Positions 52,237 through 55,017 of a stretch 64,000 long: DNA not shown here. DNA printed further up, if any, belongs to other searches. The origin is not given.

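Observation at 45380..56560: Mu-like early-region-only transposable unit inserted right next to attR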

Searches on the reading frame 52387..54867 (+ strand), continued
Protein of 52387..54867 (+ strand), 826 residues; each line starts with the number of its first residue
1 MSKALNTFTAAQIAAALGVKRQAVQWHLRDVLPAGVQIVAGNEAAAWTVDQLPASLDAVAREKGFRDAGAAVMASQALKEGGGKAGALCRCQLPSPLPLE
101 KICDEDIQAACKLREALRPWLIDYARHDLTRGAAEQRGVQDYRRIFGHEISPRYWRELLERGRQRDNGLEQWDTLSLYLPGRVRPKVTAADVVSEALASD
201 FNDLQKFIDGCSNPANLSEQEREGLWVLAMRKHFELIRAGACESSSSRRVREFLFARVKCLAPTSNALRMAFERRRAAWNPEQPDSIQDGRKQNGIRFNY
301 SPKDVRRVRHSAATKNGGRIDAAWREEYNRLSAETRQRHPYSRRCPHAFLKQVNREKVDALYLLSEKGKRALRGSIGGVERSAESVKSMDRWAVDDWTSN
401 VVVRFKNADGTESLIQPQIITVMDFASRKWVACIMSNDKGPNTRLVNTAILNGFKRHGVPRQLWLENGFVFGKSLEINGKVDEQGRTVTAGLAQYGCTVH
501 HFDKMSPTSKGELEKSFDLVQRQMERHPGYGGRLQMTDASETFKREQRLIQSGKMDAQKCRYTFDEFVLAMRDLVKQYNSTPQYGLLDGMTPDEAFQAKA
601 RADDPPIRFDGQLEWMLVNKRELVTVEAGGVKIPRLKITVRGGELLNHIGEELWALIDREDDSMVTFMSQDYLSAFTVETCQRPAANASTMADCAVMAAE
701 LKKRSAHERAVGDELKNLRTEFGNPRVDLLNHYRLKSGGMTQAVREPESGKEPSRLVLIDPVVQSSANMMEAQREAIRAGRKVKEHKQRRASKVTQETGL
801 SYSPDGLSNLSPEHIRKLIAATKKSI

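Call 27: find_related_loci(query=A2, collection=metagenome_contigs, flank=10000)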
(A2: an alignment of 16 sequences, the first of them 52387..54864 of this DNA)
Query A2 (826 aa) in metagenome_contigs; peptide patterns used: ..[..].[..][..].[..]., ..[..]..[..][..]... (x = any residue, [..] = any of these).
249 stretches matched a pattern; 26 encode a relative of the query (tblastn E <= 1e-3); 26 distinct loci.
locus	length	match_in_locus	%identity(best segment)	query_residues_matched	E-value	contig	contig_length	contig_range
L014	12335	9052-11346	59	17-794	0e+0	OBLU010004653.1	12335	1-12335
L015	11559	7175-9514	58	1-794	0e+0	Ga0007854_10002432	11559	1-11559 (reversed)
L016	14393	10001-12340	58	1-794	0e+0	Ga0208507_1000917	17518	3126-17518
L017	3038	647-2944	59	2-782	0e+0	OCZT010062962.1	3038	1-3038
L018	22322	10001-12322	56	7-794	0e+0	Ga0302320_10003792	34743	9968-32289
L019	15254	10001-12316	58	8-794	0e+0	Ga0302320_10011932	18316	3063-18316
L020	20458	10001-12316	58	8-794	0e+0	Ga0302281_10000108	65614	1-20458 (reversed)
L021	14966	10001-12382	55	5-805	0e+0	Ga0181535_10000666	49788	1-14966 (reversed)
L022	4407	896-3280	50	8-818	0e+0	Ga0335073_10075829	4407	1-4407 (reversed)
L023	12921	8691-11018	50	8-792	0e+0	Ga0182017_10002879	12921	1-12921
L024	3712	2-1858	59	183-805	0e+0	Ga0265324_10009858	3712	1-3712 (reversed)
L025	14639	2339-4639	50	17-792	0e+0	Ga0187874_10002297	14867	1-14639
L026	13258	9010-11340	48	8-792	0e+0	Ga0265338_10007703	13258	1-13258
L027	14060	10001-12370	47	17-792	0e+0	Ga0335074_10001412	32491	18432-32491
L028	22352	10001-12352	48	7-792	0e+0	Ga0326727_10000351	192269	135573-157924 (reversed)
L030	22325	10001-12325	43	1-789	0e+0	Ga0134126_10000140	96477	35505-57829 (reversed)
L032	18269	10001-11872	46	199-818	5e-171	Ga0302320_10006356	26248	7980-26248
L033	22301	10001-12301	47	8-792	0e+0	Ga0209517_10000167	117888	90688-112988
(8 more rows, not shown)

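Call 28: find_related_loci(query=A2, collection=viral_contigs, flank=10000)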
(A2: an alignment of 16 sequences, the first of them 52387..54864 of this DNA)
Query A2 (826 aa) in viral_contigs; peptide patterns used: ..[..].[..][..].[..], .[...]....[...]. (x = any residue, [..] = any of these).
37 stretches matched a pattern, but none encodes a relative of the query by tblastn (E <= 1e-3).
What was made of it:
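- Closest known: Phage satellites. Different: None of these elements is in IMG/VR (call 28).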

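Call 35: predict_structure(alignment_id=A1)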
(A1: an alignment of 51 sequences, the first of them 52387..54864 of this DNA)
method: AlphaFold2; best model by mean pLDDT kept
length: 826 residues; sequences in the alignment: 51
mean_pLDDT: 79.1   pTM: 0.40
mean pLDDT of the five models: 79.1, 78.9, 75.2, 75.1, 74.0
residues with pLDDT >= 90: 251; 70-90: 399; 50-70: 109; < 50: 67
segments of 3 or more residues with pLDDT < 50: 1-3, 82-89, 481-486, 607-621, 739-764
pLDDT, mean of each block of 10 residues (from residue 1): 73 90 94 93 94 91 78 77 46 74 89 93 69 85 92 89 82 89 73 81 91 83 92 94 93 90 85 87 70 61 95 93 95 92 91 91 87 79 72 89 91 91 91 87 74 77 74 59 47 62 60 85 89 79 88 90 92 92 82 88 47 29 80 81 87 71 75 75 66 69 86 91 82 64 36 35 53 68 75 78 79 82 67
secondary structure, 60 per line:
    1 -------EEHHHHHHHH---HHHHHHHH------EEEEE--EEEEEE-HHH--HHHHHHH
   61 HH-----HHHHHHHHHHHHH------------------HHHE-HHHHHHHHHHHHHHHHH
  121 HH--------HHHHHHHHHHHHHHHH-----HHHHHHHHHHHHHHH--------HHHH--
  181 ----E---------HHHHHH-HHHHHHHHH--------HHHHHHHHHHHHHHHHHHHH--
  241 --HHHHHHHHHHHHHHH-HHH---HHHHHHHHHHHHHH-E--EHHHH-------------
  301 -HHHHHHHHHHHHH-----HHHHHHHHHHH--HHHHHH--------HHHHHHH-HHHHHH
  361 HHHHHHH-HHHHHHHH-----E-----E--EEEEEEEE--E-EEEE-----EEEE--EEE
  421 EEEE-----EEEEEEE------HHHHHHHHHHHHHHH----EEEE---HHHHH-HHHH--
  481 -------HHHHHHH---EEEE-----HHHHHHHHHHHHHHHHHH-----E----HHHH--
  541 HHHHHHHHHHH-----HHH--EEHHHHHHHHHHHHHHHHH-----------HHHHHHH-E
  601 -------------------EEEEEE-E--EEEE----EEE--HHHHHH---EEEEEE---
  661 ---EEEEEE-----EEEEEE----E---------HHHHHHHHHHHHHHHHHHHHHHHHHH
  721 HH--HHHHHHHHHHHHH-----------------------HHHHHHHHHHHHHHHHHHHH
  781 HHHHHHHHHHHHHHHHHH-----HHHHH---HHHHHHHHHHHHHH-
elements in order (helices of 4 or more, strands of 3 or more residues): H10-17 H21-28 E35-39 E42-47 H54-62 H68-80 H104-122 H131-146 H152-166 H175-178 H195-200 H202-210 H219-238 H243-257 H265-278 H284-287 H302-314 H320-330 H333-338 H347-353 H355-367 H369-376 E391-398 E403-406 E412-415 E418-424 E430-436 H443-457 E462-465 H469-473 H475-478 H488-494 E498-501 H507-524 H535-538 H541-551 H564-580 H592-598 E620-625 E630-633 E638-640 H643-648 E652-657 E664-669 E675-680 H695-722 H725-737 H761-798 H804-808 H812-825

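Call 38: fold_search(model_id=the predicted structure, library=pdb)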
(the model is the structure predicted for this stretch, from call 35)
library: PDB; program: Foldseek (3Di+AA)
matches with E <= 10: 358; with E <= 0.001: 97
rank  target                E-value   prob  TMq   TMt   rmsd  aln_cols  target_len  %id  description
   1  4fcy_A                2.4e-13  1.00  0.21  0.35  25.0       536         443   14  Crystal structure of the bacteriophage Mu transpososome (released 2012-11-07)
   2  7svw_B                6.0e-13  1.00  0.23  0.39  24.6       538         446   16  Strand-transfer complex of TnsB from ShCAST (released 2022-08-10)
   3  8rdu_R                6.7e-13  1.00  0.24  0.36  26.2       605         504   16  Conformational Landscape of the Type V-K CRISPR-associated TransposonIntegration Assembly CAST V-K composite map (released 2024-06-19)
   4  8ea3_X                1.9e-12  1.00  0.21  0.33  29.3       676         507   14  V-K CAST Transpososome from Scytonema hofmanni, major configuration (released 2022-11-30)
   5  4fcy_B                2.4e-12  1.00  0.20  0.32  29.4       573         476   15  Crystal structure of the bacteriophage Mu transpososome (released 2012-11-07)
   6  8aa5_AP1              3.1e-12  1.00  0.24  0.41  24.5       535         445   17  Cryo-EM structure of the strand transfer complex of the TnsB transposase (type V-K CRISPR-associated transposon) (released 2022-10-19)
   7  8ea3_W                3.2e-12  1.00  0.24  0.34  27.6       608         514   16  V-K CAST Transpososome from Scytonema hofmanni, major configuration (released 2022-11-30)
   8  9bw1_M                7.1e-12  1.00  0.26  0.28  26.5       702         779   12  TnsABCD-DNA transpososome (released 2024-10-16)
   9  8rdu_S                9.5e-11  1.00  0.24  0.36  27.3       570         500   17  Conformational Landscape of the Type V-K CRISPR-associated TransposonIntegration Assembly CAST V-K composite map (released 2024-06-19)
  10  9bw1_O                1.3e-10  1.00  0.22  0.49  21.1       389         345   13  TnsABCD-DNA transpososome (released 2024-10-16)
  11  8ea3_Y                3.1e-10  1.00  0.17  0.42  21.0       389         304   17  V-K CAST Transpososome from Scytonema hofmanni, major configuration (released 2022-11-30)
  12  7svw_A                5.1e-10  1.00  0.17  0.44  22.4       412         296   16  Strand-transfer complex of TnsB from ShCAST (released 2022-08-10)
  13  7pik_B                9.1e-10  1.00  0.16  0.24  30.8       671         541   12  Cryo-EM structure of E. coli TnsB in complex with right end fragment of Tn7 transposon (released 2022-06-15)
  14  8ea3_Z                1.7e-09  1.00  0.16  0.42  20.6       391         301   15  V-K CAST Transpososome from Scytonema hofmanni, major configuration (released 2022-11-30)
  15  7pik_C                2.7e-09  1.00  0.16  0.23  35.3       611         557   12  Cryo-EM structure of E. coli TnsB in complex with right end fragment of Tn7 transposon (released 2022-06-15)
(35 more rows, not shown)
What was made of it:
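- Checked: Its AlphaFold model hits the Mu transpososome and TnsB structures (2e-13, call 38).
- The AlphaFold model (pLDDT 79) has an RNase-H-like core, and Foldseek's top hits are the Mu transpososome and TnsB (calls 35, 38).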

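Call 49: search_protein_families(library=pfam, proteins=[L016:5566-6690:+, L023:4147-5364:+, L018:5795-6970:+, L026:3756-4334:+, L026:6576-8612:+, L030:7449-10001:+, L033:7701-9221:+, L032:7843-8616:+, L020:5485-6093:+, L026:3108-3728:+], max_evalue=0.05)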
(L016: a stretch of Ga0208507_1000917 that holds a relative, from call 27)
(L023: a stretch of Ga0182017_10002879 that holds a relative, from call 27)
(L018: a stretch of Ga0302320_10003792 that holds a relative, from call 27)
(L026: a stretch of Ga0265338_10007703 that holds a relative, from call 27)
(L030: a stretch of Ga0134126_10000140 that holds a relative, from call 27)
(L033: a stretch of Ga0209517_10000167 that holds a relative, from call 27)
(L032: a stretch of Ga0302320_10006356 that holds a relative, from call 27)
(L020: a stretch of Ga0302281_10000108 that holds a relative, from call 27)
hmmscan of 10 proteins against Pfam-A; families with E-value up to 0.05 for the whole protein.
L016:5566-6690:+ (374 aa): 1 family
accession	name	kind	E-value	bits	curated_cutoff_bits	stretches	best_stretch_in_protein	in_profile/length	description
PF10123.14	Mu-like_Pro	-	1.4e-08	35.2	25.2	1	80-197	43-153/330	Mu-like prophage I protein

L023:4147-5364:+ (405 aa): 2 families
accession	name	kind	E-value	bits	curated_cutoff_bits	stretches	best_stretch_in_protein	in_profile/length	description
PF10123.14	Mu-like_Pro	-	6.1e-10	39.6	25.2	1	67-249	43-185/330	Mu-like prophage I protein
PF00921.22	Lipoprotein_2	-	0.024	14.7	22.6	1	189-293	81-184/298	Borrelia lipoprotein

L018:5795-6970:+ (391 aa): 1 family
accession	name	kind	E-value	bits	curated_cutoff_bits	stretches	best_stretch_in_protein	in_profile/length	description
PF10123.14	Mu-like_Pro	-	7.6e-12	45.8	25.2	1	51-280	27-212/330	Mu-like prophage I protein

L026:3756-4334:+ (192 aa): 2 families
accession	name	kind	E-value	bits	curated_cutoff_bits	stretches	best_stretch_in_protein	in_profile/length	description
PF11365.13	SOGA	-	0.017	16.6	31.1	1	14-90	3-79/94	Protein SOGA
PF13836.11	DUF4195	-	0.032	14.7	27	1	22-70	126-174/184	Domain of unknown function (DUF4195)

L026:6576-8612:+ (678 aa): 0 families

L030:7449-10001:+ (850 aa): 2 families
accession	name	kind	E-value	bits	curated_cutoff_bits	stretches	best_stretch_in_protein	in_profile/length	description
PF09718.15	Tape_meas_lam_C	-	0.00068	20.1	23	1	545-611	7-70/76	Lambda phage tail tape-measure protein (Tape_meas_lam_C)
PF15058.11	Speriolin_N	-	0.015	15.7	27.9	0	151-219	92-158/228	Speriolin N terminus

L033:7701-9221:+ (506 aa): 1 family
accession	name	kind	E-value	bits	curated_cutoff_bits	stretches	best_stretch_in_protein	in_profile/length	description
PF22872.1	DUF7018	-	0.019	15.6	27.8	0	243-300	6-63/116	Domain of unknown function (DUF7018)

L032:7843-8616:+ (257 aa): 0 families

L020:5485-6093:+ (202 aa): 2 families
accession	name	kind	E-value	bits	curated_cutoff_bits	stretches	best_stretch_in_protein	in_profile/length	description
PF18595.6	Nuf2_DHR10-like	-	0.0043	17.6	28.4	1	38-98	30-90/117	Nuf2, DHR10-like domain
PF12128.14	DUF3584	-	0.024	12.6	31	1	13-96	448-530/1191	Protein of unknown function (DUF3584)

L026:3108-3728:+ (206 aa): 0 families

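Call 52: search_protein_families(library=phrogs, proteins=[L016:6927-7526:+, L026:5067-5672:+, L016:7530-7994:+, L028:7890-8369:+, L026:3108-3728:+, L030:3201-3914:+, L002:7321-8898:+, L016:8222-9988:+, L023:7110-8627:+, L026:6576-8612:+], max_evalue=0.05)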
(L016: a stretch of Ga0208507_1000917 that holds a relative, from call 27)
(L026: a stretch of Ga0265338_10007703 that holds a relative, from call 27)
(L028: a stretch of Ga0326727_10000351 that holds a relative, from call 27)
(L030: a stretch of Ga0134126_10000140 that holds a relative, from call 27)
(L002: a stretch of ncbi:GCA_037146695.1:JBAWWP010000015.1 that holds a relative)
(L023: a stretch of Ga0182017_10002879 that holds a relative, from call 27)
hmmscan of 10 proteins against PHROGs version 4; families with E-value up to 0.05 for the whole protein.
L016:6927-7526:+ (199 aa): 0 families

L026:5067-5672:+ (201 aa): 0 families

L016:7530-7994:+ (154 aa): 0 families

L028:7890-8369:+ (159 aa): 0 families

L026:3108-3728:+ (206 aa): 0 families

L030:3201-3914:+ (237 aa): 0 families

L002:7321-8898:+ (525 aa): 1 family
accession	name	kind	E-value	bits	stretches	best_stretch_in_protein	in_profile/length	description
phrog_34533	-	unknown function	0.039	15.3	0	233-285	36-88/90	-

L016:8222-9988:+ (588 aa): 0 families

L023:7110-8627:+ (505 aa): 0 families

L026:6576-8612:+ (678 aa): 7 families
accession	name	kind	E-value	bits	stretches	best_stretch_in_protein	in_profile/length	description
phrog_24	-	tail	2.9e-27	96.2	1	253-648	657-1011/1151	tail length tape measure protein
phrog_339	-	tail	5.8e-21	75.5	1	270-666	690-1104/1123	tail length tape measure protein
phrog_4346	-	unknown function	2.5e-17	63.6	1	418-635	327-537/600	-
phrog_1506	-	tail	1.6e-06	27.5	1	549-627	1145-1225/1269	tail length tape measure protein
phrog_21845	-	tail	7.9e-05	22.5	1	548-612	503-569/764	tail length tape measure protein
phrog_3547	-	tail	0.00012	20.9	1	568-633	955-1026/1767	tail length tape measure protein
phrog_19210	-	unknown function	0.00026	21.1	1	562-614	154-205/399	-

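Call 78: find_encoding_contigs(protein=P0087, flank=10000, max_places=1)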
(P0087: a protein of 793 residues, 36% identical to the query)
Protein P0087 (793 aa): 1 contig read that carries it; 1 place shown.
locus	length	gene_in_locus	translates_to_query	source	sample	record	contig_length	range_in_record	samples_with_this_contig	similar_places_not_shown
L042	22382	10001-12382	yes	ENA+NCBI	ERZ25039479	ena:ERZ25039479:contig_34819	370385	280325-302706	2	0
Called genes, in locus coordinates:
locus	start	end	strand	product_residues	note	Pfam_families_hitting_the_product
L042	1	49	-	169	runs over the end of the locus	PF01850:PIN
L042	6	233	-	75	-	-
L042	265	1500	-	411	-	PF23343:REP_ORF2-G2P (weak)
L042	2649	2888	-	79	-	-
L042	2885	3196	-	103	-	-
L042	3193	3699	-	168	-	-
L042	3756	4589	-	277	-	PF01381:HTH_3 (faint), PF12844:HTH_19, PF13560:HTH_31 (faint)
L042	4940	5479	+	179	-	-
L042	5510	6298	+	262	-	-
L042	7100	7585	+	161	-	PF12728:HTH_17 (faint)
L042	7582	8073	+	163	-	-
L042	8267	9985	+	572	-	-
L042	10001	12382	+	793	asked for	-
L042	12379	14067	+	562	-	PF13401:AAA_22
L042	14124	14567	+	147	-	-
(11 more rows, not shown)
